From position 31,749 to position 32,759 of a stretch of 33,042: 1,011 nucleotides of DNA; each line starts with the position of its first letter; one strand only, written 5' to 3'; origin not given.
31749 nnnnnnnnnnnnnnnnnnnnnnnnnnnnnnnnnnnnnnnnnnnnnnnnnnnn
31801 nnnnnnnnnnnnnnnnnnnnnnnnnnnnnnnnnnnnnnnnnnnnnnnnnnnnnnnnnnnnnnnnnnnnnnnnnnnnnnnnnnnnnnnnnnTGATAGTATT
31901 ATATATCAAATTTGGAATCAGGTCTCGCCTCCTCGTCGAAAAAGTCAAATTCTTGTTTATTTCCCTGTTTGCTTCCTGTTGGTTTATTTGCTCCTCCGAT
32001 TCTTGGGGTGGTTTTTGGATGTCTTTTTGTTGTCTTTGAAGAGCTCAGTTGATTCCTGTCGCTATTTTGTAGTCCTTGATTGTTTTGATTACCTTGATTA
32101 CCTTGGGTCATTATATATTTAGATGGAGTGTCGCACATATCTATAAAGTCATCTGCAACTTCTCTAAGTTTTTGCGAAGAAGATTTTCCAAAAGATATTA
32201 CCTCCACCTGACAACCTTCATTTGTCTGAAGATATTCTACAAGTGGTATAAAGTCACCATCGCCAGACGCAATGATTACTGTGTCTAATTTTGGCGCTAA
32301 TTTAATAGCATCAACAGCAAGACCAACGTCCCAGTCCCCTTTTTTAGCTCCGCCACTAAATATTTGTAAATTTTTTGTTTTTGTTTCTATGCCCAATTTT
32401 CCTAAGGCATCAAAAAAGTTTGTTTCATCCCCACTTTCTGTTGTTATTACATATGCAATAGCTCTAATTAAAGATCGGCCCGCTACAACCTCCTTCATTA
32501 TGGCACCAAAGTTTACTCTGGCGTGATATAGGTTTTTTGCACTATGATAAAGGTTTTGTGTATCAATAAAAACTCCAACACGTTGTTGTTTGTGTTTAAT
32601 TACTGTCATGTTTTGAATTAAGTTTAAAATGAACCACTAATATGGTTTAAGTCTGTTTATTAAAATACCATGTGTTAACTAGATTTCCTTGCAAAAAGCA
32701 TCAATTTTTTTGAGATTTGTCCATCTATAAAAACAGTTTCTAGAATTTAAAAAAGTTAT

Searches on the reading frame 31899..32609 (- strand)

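Call 27: search_protein_families(library=pfam, proteins=[window:31899-32609:-], max_evalue=0.001)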
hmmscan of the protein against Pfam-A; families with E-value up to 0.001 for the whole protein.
window:31899-32609:- (236 aa): 1 family
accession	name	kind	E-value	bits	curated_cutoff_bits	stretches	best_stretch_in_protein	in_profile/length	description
PF01936.24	NYN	-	3.8e-36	125.2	24.2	1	10-158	1-144/145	NYN domain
